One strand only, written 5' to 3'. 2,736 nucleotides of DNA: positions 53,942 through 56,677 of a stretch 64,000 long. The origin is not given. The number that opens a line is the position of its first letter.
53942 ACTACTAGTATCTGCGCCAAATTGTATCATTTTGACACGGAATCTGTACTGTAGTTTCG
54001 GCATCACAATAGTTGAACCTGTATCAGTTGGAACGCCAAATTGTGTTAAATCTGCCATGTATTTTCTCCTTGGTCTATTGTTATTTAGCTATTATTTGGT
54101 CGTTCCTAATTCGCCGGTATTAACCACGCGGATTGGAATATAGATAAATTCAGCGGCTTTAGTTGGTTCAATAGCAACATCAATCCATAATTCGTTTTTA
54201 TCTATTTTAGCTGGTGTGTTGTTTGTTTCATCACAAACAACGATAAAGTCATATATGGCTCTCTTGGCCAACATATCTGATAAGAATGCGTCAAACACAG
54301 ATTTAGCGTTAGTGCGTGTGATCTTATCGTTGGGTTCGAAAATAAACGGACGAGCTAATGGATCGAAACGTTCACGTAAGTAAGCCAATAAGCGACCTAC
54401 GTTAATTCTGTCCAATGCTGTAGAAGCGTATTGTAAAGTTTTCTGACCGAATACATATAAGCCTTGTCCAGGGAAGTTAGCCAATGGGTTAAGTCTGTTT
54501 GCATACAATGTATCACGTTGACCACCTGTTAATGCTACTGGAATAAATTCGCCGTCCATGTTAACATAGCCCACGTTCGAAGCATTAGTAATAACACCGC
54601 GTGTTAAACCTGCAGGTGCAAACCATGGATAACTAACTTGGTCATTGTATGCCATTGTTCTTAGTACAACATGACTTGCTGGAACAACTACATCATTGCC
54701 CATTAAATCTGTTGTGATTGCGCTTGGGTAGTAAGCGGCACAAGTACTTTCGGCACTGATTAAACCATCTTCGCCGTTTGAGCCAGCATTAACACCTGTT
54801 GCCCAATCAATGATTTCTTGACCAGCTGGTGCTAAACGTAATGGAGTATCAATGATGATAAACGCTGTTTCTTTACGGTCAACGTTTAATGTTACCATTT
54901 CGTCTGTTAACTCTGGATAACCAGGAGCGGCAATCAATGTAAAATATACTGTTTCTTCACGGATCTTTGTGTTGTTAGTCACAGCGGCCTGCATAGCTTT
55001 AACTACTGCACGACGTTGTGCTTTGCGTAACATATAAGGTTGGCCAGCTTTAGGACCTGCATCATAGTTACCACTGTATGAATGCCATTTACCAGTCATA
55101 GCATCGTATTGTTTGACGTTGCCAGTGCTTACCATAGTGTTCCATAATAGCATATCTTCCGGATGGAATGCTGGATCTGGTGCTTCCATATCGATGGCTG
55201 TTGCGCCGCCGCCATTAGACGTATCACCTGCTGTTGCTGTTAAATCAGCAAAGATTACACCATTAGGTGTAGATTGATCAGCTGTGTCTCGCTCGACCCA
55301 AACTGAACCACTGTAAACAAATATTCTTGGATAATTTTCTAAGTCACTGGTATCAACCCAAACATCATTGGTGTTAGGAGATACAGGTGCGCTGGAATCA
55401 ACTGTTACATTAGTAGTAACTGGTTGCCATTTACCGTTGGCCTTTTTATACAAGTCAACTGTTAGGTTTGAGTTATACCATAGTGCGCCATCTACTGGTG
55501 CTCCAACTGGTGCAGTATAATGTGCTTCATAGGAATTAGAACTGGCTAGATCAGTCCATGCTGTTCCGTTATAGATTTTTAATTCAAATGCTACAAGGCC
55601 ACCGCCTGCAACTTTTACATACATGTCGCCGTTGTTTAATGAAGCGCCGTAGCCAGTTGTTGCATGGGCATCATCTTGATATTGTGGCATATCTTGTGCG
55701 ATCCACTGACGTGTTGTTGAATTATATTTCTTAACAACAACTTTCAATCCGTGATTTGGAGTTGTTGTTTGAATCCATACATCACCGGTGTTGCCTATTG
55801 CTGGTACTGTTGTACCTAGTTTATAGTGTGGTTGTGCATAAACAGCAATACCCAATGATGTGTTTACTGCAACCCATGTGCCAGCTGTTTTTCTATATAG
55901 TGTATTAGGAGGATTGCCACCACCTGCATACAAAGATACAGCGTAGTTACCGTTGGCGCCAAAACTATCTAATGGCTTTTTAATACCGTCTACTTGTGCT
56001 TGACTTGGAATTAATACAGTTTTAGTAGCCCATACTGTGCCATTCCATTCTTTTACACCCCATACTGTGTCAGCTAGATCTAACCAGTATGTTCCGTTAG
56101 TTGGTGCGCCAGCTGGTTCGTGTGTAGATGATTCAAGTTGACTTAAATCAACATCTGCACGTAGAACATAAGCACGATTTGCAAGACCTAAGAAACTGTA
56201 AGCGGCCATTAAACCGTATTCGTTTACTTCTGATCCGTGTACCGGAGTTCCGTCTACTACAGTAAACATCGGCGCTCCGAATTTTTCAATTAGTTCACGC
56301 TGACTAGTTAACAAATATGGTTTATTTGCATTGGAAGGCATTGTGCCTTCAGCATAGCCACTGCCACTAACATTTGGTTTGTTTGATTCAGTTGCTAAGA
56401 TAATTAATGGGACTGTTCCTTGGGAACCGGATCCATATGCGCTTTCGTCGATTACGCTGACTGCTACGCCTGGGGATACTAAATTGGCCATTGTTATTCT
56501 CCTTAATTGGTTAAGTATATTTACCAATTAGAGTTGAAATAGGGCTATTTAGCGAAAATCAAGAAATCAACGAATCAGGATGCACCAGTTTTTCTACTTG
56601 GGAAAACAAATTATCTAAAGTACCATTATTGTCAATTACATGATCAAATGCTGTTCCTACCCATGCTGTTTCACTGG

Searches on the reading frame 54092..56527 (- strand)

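Call 9: search_protein_families(library=phrogs, proteins=[window:54092-56527:-], max_evalue=0.00001)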
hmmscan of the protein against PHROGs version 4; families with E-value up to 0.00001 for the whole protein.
window:54092-56527:- (811 aa): 4 families
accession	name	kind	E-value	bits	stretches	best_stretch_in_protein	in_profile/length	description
phrog_10581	-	tail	4.5e-228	760.9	2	324-805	442-913/915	tail sheath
phrog_23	-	tail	1.8e-47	163.2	1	12-805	18-466/496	tail sheath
phrog_17610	-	tail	3.3e-18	65.9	1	592-799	902-1104/1135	tail sheath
phrog_34521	-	tail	2.4e-12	46.6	1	599-795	755-944/962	tail sheath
